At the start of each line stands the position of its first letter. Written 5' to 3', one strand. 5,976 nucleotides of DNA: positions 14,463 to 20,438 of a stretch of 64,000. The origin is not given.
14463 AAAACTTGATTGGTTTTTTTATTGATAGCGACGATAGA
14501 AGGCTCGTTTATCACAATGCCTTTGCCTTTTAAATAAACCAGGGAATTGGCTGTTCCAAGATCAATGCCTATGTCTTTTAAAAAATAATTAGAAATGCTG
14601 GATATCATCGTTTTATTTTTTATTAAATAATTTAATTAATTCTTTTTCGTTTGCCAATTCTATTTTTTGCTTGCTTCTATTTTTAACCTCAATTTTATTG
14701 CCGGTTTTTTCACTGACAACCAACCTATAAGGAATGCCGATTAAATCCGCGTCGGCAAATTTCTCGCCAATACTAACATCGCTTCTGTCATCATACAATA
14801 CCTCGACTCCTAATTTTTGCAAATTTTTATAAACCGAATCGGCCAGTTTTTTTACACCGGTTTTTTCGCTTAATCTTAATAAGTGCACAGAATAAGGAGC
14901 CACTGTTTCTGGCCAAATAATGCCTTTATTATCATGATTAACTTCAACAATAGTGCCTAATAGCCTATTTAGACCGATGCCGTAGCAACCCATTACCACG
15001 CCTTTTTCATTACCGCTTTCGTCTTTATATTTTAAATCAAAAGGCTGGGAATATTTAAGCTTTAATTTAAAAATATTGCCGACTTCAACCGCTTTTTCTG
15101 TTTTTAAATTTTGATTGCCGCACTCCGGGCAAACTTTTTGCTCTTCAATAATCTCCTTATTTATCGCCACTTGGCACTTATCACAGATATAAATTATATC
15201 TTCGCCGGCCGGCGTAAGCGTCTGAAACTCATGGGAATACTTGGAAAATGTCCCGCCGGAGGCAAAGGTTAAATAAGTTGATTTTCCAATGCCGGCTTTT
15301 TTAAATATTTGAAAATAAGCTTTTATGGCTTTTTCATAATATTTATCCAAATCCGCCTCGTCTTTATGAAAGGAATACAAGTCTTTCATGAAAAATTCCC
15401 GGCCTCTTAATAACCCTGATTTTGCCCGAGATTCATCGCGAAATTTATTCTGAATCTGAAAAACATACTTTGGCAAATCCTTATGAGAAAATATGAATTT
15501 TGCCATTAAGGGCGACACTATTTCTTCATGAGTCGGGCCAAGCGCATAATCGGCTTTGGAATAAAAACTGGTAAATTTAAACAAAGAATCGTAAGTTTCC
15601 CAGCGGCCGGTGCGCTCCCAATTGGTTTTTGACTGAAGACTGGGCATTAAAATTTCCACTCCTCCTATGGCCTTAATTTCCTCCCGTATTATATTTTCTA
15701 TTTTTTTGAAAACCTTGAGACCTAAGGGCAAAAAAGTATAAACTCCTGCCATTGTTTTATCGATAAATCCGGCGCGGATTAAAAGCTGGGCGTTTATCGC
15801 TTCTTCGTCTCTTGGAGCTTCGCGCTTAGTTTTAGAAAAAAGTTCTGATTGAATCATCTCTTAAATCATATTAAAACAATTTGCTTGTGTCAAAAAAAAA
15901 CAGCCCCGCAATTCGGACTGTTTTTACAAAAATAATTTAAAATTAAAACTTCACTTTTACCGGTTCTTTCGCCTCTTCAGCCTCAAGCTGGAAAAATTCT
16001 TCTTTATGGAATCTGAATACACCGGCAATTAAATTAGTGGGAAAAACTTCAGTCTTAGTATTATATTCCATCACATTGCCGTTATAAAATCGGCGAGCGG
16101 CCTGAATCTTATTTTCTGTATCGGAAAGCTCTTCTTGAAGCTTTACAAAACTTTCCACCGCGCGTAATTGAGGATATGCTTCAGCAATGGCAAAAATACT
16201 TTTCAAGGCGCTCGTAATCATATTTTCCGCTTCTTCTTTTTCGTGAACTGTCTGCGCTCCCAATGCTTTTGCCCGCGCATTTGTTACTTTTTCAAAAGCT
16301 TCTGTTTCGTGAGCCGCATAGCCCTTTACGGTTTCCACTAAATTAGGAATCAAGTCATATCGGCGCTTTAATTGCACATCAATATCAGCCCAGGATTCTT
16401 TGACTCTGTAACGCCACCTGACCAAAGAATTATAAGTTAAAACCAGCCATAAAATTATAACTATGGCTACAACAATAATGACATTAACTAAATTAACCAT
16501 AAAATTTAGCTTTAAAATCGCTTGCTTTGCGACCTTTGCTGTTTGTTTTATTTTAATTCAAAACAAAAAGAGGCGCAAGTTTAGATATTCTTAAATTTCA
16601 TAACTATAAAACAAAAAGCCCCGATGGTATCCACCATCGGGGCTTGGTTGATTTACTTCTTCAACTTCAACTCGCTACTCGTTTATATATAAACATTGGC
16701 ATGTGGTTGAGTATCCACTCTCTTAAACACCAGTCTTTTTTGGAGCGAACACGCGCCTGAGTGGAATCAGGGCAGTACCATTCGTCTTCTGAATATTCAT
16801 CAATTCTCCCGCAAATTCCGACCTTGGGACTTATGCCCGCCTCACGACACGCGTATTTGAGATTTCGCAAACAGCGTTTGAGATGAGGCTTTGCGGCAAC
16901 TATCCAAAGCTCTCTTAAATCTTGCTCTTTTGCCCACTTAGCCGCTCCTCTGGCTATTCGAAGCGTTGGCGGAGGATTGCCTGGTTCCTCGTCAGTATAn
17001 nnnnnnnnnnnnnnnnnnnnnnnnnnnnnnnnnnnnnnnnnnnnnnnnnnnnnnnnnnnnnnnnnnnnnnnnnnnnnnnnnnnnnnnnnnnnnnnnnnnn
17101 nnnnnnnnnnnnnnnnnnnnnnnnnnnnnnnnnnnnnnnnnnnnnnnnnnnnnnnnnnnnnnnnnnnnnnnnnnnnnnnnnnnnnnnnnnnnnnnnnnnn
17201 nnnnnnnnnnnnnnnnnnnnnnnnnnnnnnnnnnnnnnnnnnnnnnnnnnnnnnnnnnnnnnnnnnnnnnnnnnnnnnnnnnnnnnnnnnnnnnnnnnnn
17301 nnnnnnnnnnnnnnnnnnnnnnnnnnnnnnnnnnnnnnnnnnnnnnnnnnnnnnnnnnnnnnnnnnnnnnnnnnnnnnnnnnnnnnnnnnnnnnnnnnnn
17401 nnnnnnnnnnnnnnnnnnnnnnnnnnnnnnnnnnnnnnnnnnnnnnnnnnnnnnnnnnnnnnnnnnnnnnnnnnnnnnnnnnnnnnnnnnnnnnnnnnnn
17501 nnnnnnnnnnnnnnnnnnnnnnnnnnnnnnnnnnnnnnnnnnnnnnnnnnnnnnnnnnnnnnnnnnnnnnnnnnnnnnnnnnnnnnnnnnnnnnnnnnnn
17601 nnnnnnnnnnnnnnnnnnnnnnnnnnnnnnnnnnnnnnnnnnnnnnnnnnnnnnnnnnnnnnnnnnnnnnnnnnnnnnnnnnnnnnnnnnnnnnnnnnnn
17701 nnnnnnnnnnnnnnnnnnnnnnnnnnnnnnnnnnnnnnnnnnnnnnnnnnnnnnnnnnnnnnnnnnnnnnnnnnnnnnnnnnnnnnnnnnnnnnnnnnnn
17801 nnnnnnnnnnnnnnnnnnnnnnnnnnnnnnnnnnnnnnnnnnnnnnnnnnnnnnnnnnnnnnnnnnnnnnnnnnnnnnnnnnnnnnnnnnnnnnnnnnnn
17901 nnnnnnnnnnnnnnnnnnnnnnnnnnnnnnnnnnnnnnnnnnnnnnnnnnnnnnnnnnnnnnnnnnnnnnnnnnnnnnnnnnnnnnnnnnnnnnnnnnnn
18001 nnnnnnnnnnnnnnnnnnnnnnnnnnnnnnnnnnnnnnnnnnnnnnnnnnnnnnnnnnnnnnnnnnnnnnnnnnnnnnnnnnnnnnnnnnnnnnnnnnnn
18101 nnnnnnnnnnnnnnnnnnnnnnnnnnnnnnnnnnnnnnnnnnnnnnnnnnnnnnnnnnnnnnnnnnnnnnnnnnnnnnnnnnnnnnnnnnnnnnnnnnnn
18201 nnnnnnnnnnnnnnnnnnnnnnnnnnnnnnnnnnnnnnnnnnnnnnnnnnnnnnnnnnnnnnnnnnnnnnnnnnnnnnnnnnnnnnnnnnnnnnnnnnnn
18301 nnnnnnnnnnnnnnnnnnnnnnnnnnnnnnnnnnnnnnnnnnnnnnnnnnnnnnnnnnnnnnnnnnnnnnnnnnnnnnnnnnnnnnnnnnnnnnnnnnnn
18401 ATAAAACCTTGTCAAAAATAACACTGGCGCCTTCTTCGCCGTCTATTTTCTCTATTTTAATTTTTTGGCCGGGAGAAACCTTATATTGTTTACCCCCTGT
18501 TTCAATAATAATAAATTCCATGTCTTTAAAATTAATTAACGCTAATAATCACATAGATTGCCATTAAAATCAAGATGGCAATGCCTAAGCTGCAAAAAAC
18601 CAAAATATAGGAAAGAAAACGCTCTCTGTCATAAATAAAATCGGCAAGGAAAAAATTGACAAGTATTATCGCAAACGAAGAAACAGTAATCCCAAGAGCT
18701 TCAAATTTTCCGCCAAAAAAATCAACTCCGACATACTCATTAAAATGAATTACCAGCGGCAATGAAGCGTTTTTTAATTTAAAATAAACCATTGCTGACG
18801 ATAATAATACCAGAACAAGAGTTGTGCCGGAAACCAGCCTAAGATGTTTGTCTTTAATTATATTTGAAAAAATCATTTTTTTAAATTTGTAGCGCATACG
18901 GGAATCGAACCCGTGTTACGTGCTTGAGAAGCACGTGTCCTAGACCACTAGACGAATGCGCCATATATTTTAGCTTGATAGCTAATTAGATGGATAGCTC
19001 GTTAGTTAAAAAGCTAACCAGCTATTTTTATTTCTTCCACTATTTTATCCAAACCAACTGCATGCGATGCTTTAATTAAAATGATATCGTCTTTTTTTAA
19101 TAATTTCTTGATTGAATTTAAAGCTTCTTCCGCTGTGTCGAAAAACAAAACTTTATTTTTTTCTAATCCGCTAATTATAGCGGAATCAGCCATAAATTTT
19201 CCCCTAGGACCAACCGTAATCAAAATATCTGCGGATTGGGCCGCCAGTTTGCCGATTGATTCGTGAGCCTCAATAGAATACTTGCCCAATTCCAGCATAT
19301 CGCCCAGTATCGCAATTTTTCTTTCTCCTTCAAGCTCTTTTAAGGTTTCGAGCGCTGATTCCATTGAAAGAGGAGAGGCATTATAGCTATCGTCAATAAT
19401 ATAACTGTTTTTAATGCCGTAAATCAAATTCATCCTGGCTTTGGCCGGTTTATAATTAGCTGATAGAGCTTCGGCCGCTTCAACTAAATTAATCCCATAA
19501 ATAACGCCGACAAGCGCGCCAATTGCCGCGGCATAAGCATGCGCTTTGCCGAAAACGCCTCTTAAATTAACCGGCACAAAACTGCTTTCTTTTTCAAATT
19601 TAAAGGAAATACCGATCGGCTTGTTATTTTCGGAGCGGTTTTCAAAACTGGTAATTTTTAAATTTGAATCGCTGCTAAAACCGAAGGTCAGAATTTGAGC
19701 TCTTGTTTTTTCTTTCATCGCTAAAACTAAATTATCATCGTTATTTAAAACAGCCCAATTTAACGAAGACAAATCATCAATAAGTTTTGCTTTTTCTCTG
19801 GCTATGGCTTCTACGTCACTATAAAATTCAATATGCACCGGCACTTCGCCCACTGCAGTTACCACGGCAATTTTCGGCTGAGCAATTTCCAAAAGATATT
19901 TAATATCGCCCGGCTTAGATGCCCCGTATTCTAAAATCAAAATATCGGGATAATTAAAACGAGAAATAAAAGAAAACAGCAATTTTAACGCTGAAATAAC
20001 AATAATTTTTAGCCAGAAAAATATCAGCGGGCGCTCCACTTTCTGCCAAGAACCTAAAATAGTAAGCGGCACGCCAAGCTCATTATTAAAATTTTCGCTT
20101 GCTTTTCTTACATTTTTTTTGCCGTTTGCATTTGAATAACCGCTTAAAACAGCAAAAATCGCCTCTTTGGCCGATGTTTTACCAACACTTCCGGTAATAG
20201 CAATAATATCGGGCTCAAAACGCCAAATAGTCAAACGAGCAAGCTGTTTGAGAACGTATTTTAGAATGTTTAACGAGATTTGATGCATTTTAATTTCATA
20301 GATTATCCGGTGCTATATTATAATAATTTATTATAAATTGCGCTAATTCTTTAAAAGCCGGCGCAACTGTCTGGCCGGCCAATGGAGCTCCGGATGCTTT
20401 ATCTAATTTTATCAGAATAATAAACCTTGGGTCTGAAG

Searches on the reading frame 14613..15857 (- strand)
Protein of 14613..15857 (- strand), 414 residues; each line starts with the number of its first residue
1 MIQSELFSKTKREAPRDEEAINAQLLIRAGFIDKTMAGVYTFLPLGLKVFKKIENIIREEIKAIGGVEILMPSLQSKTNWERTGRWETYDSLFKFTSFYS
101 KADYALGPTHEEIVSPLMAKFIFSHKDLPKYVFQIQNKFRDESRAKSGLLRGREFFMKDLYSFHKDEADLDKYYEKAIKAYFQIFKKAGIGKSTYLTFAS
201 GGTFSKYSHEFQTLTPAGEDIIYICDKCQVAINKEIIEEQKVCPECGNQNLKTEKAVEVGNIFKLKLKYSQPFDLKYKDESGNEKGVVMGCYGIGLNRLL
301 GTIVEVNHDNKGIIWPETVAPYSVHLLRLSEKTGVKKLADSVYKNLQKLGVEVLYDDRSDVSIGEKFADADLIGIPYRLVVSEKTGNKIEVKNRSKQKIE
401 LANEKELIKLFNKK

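Call 60: search_protein_families(library=pfam, proteins=[window:14613-15857:-], max_evalue=0.00001)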
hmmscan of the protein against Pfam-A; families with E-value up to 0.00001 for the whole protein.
window:14613-15857:- (414 aa): 2 families
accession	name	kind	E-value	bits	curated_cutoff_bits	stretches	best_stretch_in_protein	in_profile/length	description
PF00587.30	tRNA-synt_2b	-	2.4e-31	109.6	29.3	1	101-307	8-179/179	tRNA synthetase class II core domain (G, H, P, S and T)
PF03129.25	HGTP_anticodon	-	1.7e-15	57.3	21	1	326-413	4-93/94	Anticodon binding domain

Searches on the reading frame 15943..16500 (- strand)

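Call 60: search_protein_families(library=pfam, proteins=[window:15943-16500:-], max_evalue=0.00001)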
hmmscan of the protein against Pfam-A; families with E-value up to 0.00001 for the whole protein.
window:15943-16500:- (185 aa): 1 family
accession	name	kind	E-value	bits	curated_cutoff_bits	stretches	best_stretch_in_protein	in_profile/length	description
PF04011.17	LemA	-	8.3e-61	204.6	26.2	1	36-185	1-149/149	LemA family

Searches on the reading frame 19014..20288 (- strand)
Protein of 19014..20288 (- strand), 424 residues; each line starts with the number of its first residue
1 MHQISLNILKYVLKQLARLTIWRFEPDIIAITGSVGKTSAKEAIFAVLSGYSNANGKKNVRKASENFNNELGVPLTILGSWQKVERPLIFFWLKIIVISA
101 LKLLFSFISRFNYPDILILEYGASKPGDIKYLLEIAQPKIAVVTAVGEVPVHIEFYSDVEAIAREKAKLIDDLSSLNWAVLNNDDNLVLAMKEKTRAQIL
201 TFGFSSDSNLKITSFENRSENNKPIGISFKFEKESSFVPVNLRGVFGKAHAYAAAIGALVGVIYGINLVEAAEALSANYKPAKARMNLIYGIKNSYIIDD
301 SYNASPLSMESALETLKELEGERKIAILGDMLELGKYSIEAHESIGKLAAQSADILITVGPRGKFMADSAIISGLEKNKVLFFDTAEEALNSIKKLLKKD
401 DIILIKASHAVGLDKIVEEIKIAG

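Call 60: search_protein_families(library=pfam, proteins=[window:19014-20288:-], max_evalue=0.00001)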
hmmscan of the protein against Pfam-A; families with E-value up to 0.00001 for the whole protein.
window:19014-20288:- (424 aa): 2 families
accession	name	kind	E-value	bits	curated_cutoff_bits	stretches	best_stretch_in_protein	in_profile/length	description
PF08245.18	Mur_ligase_M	-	7.2e-23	82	24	1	114-253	57-195/200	Mur ligase middle domain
PF02875.26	Mur_ligase_C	-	1.4e-22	81.3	28.4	1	285-408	2-126/127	Mur ligase, glutamate ligase domain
